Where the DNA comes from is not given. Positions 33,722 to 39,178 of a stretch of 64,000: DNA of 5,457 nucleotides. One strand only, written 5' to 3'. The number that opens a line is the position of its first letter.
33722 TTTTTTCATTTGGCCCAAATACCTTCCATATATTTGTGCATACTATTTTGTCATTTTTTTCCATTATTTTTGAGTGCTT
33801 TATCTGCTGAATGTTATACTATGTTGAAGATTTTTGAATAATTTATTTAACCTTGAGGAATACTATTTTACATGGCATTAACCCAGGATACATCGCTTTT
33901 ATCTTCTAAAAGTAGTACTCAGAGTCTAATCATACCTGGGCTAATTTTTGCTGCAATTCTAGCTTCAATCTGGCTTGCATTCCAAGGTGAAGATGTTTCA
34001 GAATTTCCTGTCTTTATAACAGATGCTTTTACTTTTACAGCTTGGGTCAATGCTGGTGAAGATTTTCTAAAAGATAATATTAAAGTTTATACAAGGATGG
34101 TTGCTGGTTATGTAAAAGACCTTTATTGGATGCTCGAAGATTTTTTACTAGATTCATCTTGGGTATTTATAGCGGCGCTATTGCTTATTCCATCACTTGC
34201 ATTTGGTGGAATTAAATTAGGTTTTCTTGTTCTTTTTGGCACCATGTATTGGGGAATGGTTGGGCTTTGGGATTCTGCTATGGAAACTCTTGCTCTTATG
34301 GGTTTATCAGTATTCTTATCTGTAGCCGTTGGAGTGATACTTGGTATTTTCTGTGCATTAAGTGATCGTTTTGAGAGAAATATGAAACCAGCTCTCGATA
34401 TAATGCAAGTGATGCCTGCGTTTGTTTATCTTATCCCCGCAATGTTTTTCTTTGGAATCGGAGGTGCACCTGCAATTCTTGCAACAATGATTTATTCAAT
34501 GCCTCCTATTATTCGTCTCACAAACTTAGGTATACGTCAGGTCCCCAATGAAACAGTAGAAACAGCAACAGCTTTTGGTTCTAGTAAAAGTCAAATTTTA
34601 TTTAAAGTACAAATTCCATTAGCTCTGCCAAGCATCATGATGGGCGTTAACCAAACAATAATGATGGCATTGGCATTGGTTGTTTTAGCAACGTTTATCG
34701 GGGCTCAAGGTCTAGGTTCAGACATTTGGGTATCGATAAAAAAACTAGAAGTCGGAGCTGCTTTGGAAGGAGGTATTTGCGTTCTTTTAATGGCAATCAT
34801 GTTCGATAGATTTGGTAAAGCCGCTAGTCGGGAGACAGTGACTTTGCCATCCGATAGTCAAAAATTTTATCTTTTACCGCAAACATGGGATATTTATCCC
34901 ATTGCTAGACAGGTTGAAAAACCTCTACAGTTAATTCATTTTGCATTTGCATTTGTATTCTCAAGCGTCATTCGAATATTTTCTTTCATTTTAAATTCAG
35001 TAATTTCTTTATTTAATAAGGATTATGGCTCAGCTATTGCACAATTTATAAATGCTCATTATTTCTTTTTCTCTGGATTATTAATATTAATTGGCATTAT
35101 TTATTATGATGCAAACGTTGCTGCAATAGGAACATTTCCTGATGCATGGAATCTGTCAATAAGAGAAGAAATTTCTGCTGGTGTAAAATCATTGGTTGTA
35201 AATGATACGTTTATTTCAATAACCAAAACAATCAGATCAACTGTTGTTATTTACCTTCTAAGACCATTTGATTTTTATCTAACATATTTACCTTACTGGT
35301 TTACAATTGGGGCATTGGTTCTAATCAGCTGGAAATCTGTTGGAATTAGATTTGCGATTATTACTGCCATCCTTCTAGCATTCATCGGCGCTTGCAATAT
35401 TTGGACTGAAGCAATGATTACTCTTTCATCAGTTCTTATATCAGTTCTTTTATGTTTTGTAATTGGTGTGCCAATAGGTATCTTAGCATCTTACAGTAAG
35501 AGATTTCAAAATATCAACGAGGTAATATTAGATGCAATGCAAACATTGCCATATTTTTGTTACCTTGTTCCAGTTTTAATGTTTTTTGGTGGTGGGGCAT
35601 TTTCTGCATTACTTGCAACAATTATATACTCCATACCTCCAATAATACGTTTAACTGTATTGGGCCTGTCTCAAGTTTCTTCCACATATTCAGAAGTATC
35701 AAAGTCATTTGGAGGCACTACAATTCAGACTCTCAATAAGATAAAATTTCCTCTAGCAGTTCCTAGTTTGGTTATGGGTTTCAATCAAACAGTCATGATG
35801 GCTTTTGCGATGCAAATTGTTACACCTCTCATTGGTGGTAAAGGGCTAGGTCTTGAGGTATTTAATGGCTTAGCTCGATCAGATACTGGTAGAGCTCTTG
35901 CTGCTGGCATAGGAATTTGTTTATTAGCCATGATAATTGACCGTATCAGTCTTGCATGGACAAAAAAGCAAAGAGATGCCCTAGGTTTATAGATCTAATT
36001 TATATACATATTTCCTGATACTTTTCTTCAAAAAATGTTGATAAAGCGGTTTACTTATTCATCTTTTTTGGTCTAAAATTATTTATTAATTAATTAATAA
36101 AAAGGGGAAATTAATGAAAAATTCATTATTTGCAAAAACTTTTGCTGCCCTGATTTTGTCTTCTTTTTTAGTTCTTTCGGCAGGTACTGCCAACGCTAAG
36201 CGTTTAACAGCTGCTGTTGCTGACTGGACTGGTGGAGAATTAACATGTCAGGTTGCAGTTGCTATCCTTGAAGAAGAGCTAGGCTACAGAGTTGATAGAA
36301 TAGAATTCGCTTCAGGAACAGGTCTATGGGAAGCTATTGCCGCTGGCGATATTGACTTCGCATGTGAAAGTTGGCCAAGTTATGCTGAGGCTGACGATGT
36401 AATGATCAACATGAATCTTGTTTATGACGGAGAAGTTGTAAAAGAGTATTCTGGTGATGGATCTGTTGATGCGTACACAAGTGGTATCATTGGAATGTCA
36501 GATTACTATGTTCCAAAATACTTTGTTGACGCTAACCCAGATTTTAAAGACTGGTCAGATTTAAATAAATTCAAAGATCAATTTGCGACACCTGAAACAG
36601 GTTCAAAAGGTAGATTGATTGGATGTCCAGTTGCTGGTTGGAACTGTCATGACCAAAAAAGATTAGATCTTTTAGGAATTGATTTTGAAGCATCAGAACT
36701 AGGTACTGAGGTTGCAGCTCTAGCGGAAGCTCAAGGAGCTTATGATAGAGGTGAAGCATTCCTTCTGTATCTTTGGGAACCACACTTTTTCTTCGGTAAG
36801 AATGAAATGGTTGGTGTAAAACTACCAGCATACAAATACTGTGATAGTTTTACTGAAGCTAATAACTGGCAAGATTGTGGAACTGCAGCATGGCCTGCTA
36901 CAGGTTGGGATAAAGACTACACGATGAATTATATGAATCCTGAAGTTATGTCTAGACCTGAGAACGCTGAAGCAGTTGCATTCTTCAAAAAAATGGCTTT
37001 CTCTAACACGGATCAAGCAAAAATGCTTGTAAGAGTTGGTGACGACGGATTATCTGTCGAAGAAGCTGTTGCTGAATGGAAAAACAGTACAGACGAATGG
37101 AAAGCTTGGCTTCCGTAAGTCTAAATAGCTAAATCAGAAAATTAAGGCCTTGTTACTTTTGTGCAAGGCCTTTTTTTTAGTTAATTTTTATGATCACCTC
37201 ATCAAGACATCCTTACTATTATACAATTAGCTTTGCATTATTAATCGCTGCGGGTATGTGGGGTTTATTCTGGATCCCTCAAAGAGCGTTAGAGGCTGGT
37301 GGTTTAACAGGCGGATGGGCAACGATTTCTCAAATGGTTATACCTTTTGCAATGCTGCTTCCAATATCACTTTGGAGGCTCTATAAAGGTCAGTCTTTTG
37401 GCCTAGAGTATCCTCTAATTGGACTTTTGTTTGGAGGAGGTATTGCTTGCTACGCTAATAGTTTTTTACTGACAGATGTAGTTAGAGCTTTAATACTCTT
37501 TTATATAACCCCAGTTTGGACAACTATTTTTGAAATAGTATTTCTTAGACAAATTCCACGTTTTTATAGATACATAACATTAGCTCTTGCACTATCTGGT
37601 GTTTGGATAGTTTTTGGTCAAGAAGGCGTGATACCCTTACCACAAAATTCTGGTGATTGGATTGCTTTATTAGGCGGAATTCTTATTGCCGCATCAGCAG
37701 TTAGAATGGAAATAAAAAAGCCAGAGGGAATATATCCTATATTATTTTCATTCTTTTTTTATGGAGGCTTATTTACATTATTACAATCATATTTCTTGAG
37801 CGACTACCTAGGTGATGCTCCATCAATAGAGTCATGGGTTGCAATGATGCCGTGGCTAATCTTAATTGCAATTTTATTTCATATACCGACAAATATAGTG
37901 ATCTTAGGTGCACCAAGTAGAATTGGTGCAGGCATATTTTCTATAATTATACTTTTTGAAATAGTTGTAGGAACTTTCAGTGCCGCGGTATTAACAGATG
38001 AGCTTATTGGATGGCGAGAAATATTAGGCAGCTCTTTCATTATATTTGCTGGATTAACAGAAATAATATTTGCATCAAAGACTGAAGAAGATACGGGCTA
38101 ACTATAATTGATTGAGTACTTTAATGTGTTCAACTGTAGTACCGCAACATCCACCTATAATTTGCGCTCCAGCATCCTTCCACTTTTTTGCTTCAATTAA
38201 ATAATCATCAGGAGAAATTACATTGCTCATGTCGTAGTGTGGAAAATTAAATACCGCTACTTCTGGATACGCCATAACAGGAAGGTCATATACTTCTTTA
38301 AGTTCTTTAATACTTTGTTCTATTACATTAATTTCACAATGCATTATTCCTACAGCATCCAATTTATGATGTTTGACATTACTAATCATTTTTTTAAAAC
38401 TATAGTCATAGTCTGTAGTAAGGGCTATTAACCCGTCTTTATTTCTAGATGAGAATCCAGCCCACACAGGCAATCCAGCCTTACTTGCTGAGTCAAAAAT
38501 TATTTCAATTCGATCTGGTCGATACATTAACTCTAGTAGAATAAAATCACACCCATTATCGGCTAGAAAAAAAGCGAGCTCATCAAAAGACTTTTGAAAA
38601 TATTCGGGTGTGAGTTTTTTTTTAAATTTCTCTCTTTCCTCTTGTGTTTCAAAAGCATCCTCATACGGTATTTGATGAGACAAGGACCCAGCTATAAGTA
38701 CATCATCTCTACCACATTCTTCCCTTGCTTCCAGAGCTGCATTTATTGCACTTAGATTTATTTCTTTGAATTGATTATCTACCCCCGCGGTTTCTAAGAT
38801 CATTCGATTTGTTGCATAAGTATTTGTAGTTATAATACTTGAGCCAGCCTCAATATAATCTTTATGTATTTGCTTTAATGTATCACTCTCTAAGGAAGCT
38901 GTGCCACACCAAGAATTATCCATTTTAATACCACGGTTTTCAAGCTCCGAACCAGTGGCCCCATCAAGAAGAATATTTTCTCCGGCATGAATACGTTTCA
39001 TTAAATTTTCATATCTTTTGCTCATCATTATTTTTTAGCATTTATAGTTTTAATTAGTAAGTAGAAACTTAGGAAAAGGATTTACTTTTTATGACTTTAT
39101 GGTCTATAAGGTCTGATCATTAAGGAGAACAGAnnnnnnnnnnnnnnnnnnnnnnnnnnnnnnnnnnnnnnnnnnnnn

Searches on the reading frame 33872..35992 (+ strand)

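Call 25: search_protein_families(library=ncbifam, proteins=[window:33872-35992:+], max_evalue=1e-10)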
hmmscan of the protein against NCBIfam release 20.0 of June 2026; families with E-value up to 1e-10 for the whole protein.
window:33872-35992:+ (706 aa): 10 families
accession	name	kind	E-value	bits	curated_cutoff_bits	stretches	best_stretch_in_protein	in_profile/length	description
TIGR03416.1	ABC_choXWV_perm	equivalog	2.2e-125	417.5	363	2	56-314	7-266/267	choline ABC transporter permease subunit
NF008196.0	PRK10952.1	equivalog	1.1e-121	406.1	439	2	51-322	61-332/356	glycine betaine/L-proline ABC transporter permease ProW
NF040733.1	ABC_perm_U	equivalog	2.3e-28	99.4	295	2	504-694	48-239/251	ABC transporter permease subunit SaoP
TIGR01183.1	ntrB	equivalog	5.9e-23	81.6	209.05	2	140-309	23-193/202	nitrate ABC transporter permease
NF007545.0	PRK10160.1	equivalog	6.7e-20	71.6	342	1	121-308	65-253/275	taurine ABC transporter permease TauC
NF008470.0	PRK11365.1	equivalog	8.5e-17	61.4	347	1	140-283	68-210/263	aliphatic sulfonate ABC transporter permease SsuC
TIGR01097.1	PhnE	equivalog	3.1e-15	56.3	216.7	0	130-314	55-243/252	phosphonate ABC transporter, permease protein PhnE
TIGR00974.1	3a0107s02c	equivalog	4.4e-15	55.6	193.45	1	100-259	20-190/272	phosphate ABC transporter permease PstA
NF045474.1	Opp2C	equivalog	1.3e-14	54.4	300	0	510-635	35-162/236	nickel transporter permease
TIGR01581.1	Mo_ABC_porter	hypoth_equivalog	1e-11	44.8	210.3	0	201-309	106-220/225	ABC transporter permease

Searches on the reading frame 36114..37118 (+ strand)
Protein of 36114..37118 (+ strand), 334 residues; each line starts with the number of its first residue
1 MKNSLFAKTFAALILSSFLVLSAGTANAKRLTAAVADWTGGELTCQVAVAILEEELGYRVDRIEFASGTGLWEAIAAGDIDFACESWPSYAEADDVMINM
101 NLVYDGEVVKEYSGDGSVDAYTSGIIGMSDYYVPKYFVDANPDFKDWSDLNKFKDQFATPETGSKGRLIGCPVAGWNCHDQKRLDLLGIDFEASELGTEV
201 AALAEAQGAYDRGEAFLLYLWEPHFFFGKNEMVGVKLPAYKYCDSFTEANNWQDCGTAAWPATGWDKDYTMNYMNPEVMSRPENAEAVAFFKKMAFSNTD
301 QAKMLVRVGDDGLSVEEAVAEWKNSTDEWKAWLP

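Call 25: search_protein_families(library=ncbifam, proteins=[window:36114-37118:+], max_evalue=1e-10)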
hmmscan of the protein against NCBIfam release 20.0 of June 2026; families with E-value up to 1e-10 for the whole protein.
window:36114-37118:+ (334 aa): 0 families

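Call 92: search_protein_families(library=pfam, proteins=[window:36114-37118:+], max_evalue=0.00001)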
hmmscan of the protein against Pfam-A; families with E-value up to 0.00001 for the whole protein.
window:36114-37118:+ (334 aa): 1 family
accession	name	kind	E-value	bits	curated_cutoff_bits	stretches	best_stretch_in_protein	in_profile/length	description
PF04069.17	OpuAC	-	1.9e-37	129.7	21.2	1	30-322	2-254/257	Substrate binding domain of ABC-type glycine betaine transport system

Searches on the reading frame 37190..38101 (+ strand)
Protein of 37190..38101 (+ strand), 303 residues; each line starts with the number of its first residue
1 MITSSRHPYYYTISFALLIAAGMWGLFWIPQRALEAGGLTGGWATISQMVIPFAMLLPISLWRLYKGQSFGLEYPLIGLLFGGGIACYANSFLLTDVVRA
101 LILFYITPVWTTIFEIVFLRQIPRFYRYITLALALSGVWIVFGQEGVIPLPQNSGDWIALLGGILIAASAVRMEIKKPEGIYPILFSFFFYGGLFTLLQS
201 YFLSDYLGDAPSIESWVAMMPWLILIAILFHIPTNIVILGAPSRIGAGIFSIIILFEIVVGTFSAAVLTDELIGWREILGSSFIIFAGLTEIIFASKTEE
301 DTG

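Call 25: search_protein_families(library=ncbifam, proteins=[window:37190-38101:+], max_evalue=1e-10)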
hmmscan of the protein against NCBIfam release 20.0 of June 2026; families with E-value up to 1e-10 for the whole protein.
window:37190-38101:+ (303 aa): 0 families

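Call 92: search_protein_families(library=pfam, proteins=[window:37190-38101:+], max_evalue=0.00001)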
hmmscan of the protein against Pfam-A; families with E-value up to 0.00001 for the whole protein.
window:37190-38101:+ (303 aa): 1 family
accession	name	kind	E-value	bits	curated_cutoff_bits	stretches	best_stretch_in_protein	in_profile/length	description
PF00892.27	EamA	-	1.2e-10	42.3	28.2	1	15-142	5-134/135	EamA-like transporter family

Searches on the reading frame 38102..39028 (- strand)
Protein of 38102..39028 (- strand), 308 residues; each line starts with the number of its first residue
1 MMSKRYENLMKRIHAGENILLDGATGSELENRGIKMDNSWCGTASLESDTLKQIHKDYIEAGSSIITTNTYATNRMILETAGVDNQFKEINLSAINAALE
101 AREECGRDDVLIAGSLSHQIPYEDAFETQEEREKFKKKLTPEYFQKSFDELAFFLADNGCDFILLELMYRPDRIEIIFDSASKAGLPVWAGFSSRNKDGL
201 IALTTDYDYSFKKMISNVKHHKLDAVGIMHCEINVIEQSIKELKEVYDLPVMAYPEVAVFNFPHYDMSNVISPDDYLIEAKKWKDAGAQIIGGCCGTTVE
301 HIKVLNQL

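Call 25: search_protein_families(library=ncbifam, proteins=[window:38102-39028:-], max_evalue=1e-10)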
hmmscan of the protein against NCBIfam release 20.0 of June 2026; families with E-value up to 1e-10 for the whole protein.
window:38102-39028:- (308 aa): 5 families
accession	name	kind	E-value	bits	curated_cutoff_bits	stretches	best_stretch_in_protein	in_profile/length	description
NF006396.0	PRK08645.1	equivalog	1e-41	142.8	453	1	16-306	10-281/611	bifunctional homocysteine S-methyltransferase/methylenetetrahydrofolate reductase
NF007020.0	PRK09485.1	equivalog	1.1e-35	123.2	215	1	9-307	4-301/306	homocysteine S-methyltransferase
NF005718.0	PRK07534.1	equivalog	1.8e-24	86.6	338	1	13-305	10-290/337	betaine--homocysteine S-methyltransferase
NF007024.0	PRK09490.1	equivalog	7e-18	63.8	1497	1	48-306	65-326/1234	methionine synthase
TIGR02082.1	metH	equivalog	1.1e-17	63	1010.85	1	49-306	50-309/1182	methionine synthase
